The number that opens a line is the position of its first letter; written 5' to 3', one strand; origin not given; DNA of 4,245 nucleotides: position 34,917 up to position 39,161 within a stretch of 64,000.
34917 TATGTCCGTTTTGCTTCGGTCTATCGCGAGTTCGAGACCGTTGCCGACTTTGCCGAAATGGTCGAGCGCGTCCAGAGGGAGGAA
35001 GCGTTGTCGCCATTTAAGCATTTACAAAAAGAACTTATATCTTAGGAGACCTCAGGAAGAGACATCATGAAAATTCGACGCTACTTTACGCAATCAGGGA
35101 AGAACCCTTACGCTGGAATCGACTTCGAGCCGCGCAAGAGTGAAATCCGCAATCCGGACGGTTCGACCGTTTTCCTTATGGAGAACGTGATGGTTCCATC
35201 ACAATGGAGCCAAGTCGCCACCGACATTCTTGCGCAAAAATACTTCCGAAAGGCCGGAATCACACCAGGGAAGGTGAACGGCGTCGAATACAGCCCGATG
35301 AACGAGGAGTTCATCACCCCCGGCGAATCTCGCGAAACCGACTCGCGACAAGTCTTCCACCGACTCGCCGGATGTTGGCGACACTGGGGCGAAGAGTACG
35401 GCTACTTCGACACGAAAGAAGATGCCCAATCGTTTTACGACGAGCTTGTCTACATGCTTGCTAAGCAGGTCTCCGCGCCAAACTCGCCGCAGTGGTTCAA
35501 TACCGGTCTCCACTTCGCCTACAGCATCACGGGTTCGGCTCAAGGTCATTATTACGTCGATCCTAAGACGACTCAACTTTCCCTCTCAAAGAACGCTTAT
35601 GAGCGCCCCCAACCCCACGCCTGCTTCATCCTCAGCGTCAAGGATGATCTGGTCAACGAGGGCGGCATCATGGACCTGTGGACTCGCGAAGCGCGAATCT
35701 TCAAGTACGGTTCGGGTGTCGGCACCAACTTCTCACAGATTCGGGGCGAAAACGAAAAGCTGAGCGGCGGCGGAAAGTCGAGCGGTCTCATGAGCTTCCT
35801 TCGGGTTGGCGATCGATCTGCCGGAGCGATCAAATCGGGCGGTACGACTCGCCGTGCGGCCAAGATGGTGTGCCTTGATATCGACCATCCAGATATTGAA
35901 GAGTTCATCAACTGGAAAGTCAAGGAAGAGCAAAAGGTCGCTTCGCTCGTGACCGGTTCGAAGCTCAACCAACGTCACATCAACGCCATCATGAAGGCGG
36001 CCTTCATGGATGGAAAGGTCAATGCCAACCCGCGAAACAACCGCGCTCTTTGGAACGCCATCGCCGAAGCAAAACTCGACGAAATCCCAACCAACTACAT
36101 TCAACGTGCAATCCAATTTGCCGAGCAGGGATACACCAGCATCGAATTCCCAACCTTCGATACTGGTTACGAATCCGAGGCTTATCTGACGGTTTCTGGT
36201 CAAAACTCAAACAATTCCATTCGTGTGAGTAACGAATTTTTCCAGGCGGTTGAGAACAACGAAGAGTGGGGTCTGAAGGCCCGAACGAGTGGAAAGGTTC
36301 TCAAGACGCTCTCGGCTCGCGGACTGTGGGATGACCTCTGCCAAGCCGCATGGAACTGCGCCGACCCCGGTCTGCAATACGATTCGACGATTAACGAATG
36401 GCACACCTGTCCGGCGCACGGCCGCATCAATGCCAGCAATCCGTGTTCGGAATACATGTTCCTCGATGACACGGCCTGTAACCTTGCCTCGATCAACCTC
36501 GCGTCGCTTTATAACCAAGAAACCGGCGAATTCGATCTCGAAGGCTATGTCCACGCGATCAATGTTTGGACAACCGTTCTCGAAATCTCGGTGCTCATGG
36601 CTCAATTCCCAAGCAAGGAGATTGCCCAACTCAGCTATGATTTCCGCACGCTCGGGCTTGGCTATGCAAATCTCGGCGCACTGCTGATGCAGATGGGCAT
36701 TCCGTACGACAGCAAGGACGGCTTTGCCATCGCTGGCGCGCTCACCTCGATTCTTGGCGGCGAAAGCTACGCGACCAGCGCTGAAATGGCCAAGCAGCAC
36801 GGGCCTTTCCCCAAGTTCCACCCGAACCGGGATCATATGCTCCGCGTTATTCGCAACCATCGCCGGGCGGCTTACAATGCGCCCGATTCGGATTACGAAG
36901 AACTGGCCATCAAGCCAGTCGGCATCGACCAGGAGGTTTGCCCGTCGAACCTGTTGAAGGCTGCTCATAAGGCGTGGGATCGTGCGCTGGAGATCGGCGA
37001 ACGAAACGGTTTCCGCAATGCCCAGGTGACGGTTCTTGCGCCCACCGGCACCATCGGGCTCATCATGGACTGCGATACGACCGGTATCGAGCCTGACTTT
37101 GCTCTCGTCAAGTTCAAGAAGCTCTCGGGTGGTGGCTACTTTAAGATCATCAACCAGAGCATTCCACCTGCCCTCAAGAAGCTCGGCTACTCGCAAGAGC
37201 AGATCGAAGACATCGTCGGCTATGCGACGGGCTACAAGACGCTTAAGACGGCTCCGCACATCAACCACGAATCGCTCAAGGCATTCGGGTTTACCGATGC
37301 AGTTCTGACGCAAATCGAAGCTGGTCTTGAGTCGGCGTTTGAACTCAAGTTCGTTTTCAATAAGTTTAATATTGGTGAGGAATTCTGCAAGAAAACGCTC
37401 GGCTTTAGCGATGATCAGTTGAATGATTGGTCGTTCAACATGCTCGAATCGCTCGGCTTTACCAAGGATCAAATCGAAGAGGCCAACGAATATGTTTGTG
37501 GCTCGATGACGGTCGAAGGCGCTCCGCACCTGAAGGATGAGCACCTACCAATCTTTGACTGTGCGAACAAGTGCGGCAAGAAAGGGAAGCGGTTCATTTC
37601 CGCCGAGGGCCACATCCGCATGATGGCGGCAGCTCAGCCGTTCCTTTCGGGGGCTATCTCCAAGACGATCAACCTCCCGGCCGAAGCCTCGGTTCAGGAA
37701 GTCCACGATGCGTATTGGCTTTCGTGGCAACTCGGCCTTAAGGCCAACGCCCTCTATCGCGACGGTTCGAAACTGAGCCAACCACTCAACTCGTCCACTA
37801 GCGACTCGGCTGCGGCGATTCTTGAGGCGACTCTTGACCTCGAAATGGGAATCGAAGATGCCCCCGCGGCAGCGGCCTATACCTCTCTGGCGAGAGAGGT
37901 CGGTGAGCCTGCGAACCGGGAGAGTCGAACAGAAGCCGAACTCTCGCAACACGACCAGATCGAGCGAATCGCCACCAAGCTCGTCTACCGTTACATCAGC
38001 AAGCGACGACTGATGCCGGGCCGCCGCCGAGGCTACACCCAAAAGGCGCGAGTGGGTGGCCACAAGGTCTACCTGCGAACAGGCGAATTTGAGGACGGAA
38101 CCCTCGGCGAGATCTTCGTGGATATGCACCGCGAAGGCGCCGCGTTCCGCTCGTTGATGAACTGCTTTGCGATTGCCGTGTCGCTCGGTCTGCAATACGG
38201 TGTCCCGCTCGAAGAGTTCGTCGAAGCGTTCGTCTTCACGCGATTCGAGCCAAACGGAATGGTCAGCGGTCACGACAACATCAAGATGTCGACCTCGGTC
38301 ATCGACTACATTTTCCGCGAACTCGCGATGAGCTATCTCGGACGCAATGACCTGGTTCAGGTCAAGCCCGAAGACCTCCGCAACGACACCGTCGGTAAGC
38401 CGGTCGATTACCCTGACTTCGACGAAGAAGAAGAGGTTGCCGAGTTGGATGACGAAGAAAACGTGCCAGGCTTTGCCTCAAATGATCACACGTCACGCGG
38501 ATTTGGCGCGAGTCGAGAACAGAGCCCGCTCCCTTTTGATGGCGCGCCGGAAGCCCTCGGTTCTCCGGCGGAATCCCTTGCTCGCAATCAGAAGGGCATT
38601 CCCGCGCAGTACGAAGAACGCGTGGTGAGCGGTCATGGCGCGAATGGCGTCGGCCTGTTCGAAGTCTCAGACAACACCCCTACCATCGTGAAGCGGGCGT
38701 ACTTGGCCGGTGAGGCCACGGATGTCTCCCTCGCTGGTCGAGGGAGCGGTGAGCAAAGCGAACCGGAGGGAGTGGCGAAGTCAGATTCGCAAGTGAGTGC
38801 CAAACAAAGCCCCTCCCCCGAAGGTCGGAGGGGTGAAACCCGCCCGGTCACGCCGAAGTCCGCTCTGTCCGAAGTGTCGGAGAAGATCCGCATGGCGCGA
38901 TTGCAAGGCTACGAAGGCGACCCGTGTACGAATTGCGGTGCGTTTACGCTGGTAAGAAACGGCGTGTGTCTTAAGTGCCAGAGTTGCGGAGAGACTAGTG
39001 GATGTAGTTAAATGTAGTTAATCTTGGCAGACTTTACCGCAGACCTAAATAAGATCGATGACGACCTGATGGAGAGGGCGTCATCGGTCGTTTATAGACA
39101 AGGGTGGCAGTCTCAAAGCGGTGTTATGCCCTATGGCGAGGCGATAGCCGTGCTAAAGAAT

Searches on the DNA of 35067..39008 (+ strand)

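Call 102: search_with_rna_model(model_id=R2, source=L121, max_evalue=1, show_alignments=2)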
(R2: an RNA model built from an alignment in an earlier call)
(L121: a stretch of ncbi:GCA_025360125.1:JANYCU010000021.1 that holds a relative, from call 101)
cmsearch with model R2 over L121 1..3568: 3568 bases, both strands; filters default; matches with E-value up to 1: 8.
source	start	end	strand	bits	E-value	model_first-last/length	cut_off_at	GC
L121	601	716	-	98.3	7.3e-22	1-95/95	no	0.55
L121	2681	2826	+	34.9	1.8e-07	1-95/95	no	0.6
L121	1812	1914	-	33.3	4.2e-07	1-95/95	no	0.6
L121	1500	1595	+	27.8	7.3e-06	1-95/95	no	0.54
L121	1407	1488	+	26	1.9e-05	1-95/95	no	0.65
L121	3054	3185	-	17.2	0.0019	1-95/95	no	0.59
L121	1366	1404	+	13.9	0.01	1-95/95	no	0.44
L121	1339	1361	+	8.9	0.15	4-26/95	no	0.57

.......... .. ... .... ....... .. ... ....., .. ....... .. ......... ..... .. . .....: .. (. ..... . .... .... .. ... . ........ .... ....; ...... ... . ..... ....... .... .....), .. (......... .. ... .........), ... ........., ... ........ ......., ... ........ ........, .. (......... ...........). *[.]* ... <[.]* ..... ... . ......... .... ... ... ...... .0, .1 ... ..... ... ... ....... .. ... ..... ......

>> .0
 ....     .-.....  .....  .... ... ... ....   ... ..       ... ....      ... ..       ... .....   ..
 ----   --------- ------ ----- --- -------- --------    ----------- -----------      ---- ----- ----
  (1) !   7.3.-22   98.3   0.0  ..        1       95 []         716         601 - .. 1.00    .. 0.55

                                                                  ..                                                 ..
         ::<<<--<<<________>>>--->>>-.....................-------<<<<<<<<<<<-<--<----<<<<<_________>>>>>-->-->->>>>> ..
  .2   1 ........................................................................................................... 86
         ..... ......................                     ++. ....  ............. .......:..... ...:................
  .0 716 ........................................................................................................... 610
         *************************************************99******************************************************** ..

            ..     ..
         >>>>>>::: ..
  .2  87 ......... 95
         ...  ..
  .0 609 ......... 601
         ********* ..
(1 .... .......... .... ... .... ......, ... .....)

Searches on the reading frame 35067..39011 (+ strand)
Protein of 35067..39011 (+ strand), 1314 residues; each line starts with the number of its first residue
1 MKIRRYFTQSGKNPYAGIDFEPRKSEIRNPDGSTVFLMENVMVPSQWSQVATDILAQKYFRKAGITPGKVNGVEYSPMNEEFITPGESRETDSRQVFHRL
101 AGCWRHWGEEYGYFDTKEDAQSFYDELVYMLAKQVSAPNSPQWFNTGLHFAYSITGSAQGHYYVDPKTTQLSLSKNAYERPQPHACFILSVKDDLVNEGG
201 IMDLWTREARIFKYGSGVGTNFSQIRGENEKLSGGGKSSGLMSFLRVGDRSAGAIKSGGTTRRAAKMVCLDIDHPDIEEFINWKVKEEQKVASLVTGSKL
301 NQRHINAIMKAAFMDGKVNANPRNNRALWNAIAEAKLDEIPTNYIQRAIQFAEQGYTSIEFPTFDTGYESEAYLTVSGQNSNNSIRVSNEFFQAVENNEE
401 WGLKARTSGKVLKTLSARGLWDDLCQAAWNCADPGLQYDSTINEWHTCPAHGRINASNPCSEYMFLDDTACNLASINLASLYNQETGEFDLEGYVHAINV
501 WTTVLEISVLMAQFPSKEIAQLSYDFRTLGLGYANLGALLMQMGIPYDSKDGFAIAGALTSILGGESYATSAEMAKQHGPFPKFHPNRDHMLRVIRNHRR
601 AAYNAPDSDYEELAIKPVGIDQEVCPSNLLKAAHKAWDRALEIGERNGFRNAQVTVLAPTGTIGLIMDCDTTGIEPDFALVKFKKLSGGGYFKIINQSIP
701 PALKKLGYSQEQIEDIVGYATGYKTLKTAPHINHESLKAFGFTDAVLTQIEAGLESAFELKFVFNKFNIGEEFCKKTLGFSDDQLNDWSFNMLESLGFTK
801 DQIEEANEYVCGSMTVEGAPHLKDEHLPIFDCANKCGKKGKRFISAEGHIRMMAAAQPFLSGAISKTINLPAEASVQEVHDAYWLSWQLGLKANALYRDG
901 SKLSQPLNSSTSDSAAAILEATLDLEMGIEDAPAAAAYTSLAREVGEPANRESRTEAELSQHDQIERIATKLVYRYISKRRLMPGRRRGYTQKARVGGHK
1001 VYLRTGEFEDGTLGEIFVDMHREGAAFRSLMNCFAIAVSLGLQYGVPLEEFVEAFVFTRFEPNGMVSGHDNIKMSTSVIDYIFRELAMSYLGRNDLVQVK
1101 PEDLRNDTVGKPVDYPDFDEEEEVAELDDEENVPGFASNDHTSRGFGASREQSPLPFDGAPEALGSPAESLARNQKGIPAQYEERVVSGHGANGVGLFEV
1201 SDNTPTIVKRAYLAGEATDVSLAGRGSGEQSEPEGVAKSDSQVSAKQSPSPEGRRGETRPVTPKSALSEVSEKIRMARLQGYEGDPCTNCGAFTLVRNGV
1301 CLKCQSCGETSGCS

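Call 8: search_protein_families(library=pfam, proteins=[window:35067-39011:+], max_evalue=0.01)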
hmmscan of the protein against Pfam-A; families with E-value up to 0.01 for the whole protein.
window:35067-39011:+ (1314 aa): 4 families
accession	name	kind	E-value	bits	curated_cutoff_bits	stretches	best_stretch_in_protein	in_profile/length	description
PF02867.20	Ribonuc_red_lgC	-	2.4e-130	436.1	23.9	2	185-740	2-464/523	Ribonucleotide reductase, barrel domain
PF08471.15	Ribonuc_red_2_N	-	7.3e-38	129.4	27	1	31-134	1-103/103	Class II vitamin B12-dependent ribonucleotide reductase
PF12637.14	TSCPD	-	5.4e-10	39.9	22.8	1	990-1088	3-86/88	TSCPD domain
PF20772.2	TACO1_YebC_N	-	1.8e-05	25.6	36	1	283-352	3-70/73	TACO1/YebC protein N-terminal domain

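Call 37: find_related_loci(query=window:35067-39008:+, collection=genome_contigs, flank=10000)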
Query window:35067-39008:+ (1314 aa) in genome_contigs; peptide patterns used: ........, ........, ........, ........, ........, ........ (x = any residue, [..] = any of these).
599 stretches matched a pattern (row limit reached: there are more); 562 encode a relative of the query (tblastn E <= 1e-3); the best 80 are kept; 80 distinct loci.
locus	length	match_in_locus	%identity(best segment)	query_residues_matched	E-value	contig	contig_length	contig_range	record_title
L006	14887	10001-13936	83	1-1314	0e+0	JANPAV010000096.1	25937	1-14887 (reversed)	MAG: Armatimonadota bacterium isolate VAR_79_metabat_147 VAR_79_k141_3300777, whole genome shotgun sequence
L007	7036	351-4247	81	1-1314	0e+0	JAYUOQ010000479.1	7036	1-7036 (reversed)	MAG: Armatimonadota bacterium isolate GL103_UP_concoct_32 GL103_UP_concoct_32_478, whole genome shotgun sequence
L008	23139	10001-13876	71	1-1314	0e+0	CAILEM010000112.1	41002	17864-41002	MAG: uncultured Armatimonadetes bacterium isolate Ki2-D3_bin-0414 genome assembly, contig: bin-0414:112/168, whole genom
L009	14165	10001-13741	70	1-1314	0e+0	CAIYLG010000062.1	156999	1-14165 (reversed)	MAG: uncultured Armatimonadetes bacterium isolate AM-2014_bin-2629 genome assembly, contig: bin-2629:62/66, whole genome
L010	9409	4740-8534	69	1-1314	0e+0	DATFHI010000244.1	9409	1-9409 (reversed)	MAG TPA_asm: Fimbriimonadaceae bacterium isolate SMAG_U8685 k141_302158, whole genome shotgun sequence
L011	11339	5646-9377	68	1-1314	0e+0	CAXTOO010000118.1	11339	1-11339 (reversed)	MAG TPA_asm: uncultured Fimbriimonas sp. isolate public_SRR11456914_metawrap_bin.7 genome assembly, contig: public_SRR11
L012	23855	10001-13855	69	1-1314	0e+0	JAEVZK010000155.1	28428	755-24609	MAG: Armatimonadota bacterium isolate OH_PBB_169 k127_33468, whole genome shotgun sequence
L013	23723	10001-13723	69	1-1314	0e+0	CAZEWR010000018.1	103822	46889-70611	MAG TPA_asm: uncultured Fimbriimonas sp. isolate binchicken_co183_70 genome assembly, contig: NODE_220_length_103822_cov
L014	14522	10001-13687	69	1-1314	0e+0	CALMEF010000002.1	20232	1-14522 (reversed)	MAG TPA_asm: uncultured Armatimonadetes bacterium isolate SRR2107210_bin.46_CONCOCT_v1.1_MAG genome assembly, contig: ER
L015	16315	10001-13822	83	1-1314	0e+0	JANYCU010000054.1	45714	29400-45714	MAG: Armatimonadetes bacterium isolate 336R_metabinner_23 336R_k141_973333, whole genome shotgun sequence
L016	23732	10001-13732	67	1-1314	0e+0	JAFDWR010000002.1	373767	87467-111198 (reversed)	MAG: Armatimonadota bacterium isolate SZAS-2 ARMAT-KAN-3__2__length-373767, whole genome shotgun sequence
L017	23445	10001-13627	68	1-1314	0e+0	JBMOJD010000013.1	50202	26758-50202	MAG: Fimbriimonas sp. isolate Deming_bin.516 contig1133, whole genome shotgun sequence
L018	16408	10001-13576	72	1-1314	0e+0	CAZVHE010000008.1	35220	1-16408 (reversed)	MAG TPA_asm: uncultured Chthonomonas sp. isolate SRP290908_co2_69 genome assembly, contig: NODE_1439_length_35220_cov_5.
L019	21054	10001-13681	68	1-1314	0e+0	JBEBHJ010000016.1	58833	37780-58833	MAG: Fimbriimonadaceae bacterium isolate ATF_19 NODE_121_length_58833_cov_3.851108, whole genome shotgun sequence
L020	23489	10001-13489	68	1-1314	0e+0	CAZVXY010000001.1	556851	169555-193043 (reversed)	MAG TPA_asm: uncultured Fimbriimonadales bacterium isolate binchicken_co30_66 genome assembly, contig: NODE_7_length_556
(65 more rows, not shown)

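Call 64: find_homologous_proteins(query=A4, max_evalue=1e-20)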
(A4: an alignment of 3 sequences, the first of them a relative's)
Query A4 (3 sequences) (169 aa, profile of the alignment): 467 proteins with E <= 1e-20 among 908 candidates; the best 120 are listed.
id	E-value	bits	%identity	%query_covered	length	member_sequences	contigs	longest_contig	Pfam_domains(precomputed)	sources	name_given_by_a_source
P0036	5.1e-104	363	60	96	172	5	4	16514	PF01797.22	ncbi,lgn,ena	-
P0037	7.1e-102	356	58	96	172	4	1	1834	PF01797.22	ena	-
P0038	7.2e-99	347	57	93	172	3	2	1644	PF01797.22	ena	-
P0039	6.0e-96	337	56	93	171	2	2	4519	PF01797.22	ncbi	-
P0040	2.7e-94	332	55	96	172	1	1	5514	PF01797.22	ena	-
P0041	2.9e-94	332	55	93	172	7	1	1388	PF01797.22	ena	-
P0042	4.6e-93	328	95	100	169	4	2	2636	PF01797.22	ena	-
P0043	9.0e-93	327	57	95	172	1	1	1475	PF01797.22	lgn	-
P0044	5.4e-92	324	52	96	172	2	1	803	PF01797.22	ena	-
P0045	1.2e-86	307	82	99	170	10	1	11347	PF01797.22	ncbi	-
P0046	1.6e-82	293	77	99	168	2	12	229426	PF01797.22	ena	-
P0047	5.6e-82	292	58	90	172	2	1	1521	PF01797.22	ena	-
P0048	2.5e-81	290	74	100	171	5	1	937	PF01797.22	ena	-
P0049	3.6e-81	289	76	99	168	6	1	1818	PF01797.22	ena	-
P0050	5.6e-80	285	74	99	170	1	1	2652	PF01797.22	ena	-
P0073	1.2e-70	255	56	98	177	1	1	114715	PF01797.22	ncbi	-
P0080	2.6e-66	241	50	95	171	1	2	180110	PF01797.22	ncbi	-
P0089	5.8e-62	226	53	95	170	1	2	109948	PF01797.22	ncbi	-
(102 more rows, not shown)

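Call 65: find_encoding_contigs(protein=P0045, flank=3000, max_places=6)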
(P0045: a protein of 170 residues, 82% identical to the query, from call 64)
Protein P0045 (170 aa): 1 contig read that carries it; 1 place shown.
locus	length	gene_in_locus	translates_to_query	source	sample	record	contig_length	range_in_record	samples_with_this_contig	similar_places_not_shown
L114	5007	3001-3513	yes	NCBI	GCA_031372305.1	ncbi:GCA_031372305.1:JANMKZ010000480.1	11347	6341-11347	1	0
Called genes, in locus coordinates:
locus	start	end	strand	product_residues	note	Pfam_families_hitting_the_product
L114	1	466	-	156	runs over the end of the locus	-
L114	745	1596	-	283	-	PF07963:N_methyl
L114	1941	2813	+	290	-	PF02511:Thy1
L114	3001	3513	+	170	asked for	PF01797:Y1_Tnp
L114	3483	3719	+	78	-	-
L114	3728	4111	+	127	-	-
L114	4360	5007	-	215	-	?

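Call 66: find_encoding_contigs(protein=P0036, flank=3000, max_places=6)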
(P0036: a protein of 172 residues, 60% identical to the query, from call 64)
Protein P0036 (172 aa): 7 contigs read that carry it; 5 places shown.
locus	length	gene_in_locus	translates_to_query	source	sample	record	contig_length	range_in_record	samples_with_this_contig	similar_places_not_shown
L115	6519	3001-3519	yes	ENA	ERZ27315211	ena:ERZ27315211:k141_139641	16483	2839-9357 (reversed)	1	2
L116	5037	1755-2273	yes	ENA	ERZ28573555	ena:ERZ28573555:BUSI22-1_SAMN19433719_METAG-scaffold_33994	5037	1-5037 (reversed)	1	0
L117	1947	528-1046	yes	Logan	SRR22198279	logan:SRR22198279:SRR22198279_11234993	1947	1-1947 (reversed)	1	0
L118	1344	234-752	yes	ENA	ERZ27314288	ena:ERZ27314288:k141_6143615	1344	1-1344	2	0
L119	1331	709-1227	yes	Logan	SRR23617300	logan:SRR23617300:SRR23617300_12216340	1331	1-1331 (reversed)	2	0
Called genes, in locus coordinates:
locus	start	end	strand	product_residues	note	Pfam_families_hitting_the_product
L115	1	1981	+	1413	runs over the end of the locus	PF20148:DUF6531, PF05593:RHS_repeat (faint)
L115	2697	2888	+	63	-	-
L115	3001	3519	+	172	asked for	PF01797:Y1_Tnp (weak)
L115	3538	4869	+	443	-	-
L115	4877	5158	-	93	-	-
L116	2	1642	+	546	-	?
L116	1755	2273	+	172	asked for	PF01797:Y1_Tnp (weak)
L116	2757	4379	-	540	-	-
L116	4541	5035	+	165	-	?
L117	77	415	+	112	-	-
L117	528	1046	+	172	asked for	PF01797:Y1_Tnp (weak)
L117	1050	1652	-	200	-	PF05598:DUF772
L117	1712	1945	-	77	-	?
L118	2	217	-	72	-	?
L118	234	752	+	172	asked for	PF01797:Y1_Tnp (weak)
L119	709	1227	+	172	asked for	PF01797:Y1_Tnp (weak)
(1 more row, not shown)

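Call 67: find_encoding_contigs(protein=P0080, flank=4000, max_places=4)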
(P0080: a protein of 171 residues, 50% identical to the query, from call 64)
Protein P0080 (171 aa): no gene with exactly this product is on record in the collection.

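Call 68: find_encoding_contigs(protein=P0089, flank=4000, max_places=4)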
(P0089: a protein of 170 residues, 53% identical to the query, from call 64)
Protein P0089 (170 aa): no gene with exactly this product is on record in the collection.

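Call 69: list_cluster_members(proteins=[P0080, P0089, P0073, P0039, P0001])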
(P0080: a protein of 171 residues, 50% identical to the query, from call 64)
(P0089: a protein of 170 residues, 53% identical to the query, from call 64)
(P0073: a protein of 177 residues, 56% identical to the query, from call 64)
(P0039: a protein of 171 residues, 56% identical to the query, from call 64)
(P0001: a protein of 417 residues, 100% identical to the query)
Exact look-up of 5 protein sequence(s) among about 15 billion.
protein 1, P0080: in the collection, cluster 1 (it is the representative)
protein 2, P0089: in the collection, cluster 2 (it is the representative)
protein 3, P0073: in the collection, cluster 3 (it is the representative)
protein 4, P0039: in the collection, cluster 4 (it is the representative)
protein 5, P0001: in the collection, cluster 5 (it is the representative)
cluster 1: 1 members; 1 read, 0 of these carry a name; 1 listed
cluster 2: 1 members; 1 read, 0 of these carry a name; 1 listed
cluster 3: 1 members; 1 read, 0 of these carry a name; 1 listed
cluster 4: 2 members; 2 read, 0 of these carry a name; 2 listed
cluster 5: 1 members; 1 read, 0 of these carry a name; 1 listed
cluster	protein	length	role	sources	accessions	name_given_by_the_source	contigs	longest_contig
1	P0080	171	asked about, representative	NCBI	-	-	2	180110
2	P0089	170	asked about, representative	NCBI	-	-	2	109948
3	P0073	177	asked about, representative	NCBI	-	-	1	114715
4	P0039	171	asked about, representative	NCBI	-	-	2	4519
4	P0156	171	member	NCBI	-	-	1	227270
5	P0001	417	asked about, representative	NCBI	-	-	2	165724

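Call 70: find_encoding_contigs(protein=P0073, flank=4000, max_places=4)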
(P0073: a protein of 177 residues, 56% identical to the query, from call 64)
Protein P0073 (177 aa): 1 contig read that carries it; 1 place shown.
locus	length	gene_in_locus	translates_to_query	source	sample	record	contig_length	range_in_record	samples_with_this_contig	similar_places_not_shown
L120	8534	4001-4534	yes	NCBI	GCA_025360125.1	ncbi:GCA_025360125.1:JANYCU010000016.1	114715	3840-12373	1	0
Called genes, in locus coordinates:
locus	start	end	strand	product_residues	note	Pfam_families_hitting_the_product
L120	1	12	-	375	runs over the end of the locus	-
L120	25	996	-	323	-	PF19077:Big_13 (faint)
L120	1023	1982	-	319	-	PF00702:Hydrolase (faint), PF05116:S6PP, PF08282:Hydrolase_3, PF05116:S6PP (weak)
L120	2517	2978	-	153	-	-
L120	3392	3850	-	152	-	-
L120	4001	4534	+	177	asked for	PF01797:Y1_Tnp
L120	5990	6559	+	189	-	-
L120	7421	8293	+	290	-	PF08668:HDOD, PF01966:HD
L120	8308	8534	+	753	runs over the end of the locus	PF02465:FliD_N, PF07195:FliD_C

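Call 101: find_encoding_contigs(protein=P0156, flank=3000, max_places=4)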
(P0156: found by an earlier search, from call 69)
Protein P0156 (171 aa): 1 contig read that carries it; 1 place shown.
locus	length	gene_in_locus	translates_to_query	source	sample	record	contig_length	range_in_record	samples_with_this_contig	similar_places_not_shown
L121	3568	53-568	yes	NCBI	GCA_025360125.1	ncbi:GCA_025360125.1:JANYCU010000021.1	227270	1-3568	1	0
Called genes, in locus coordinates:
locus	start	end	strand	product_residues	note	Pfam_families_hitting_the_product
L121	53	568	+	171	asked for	PF01797:Y1_Tnp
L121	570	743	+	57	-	-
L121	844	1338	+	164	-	-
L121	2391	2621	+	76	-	-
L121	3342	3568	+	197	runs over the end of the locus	-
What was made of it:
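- The L015 MAG has three paralogues (calls 70, 101).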

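Call 103: search_protein_families(library=ncbifam, proteins=[P0156, P0036, P0073, P0045, L015:4092-4598:-], max_evalue=0.001)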
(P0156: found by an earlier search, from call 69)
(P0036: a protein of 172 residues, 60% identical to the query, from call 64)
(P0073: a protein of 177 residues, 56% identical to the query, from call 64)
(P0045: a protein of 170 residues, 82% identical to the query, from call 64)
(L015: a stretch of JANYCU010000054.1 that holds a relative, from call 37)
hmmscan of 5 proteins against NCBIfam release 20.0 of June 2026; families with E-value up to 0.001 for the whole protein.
P0156 (171 aa): 2 families
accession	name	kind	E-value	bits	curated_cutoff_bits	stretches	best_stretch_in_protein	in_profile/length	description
NF047646.1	REP_Tyr_transpos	equivalog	2.8e-23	82.4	80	1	10-148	2-146/146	REP-associated tyrosine transposase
NF033573.1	transpos_IS200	equivalog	4.5e-06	26.9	55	1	23-110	16-107/126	IS200/IS605 family transposase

P0036 (172 aa): 2 families
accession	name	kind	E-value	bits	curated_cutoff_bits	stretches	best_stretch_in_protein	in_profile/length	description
NF047646.1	REP_Tyr_transpos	equivalog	1.6e-22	80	80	1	13-149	4-146/146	REP-associated tyrosine transposase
NF033573.1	transpos_IS200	equivalog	2e-05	24.8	55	1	23-110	15-106/126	IS200/IS605 family transposase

P0073 (177 aa): 2 families
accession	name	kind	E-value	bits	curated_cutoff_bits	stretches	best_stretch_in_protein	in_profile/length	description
NF047646.1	REP_Tyr_transpos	equivalog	5e-23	81.6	80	1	20-150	10-146/146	REP-associated tyrosine transposase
NF033573.1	transpos_IS200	equivalog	9.5e-09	35.6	55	1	19-112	10-107/126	IS200/IS605 family transposase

P0045 (170 aa): 2 families
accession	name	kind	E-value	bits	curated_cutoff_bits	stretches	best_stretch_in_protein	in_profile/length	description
NF047646.1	REP_Tyr_transpos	equivalog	7.9e-24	84.2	80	1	13-147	6-146/146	REP-associated tyrosine transposase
NF033573.1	transpos_IS200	equivalog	8.7e-08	32.4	55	1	25-99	19-91/126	IS200/IS605 family transposase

L015:4092-4598:- (169 aa): 2 families
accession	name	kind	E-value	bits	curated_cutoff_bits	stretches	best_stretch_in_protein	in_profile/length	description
NF047646.1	REP_Tyr_transpos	equivalog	9.2e-20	71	80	1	13-147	6-146/146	REP-associated tyrosine transposase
NF033573.1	transpos_IS200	equivalog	7.2e-06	26.3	55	1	25-95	19-87/126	IS200/IS605 family transposase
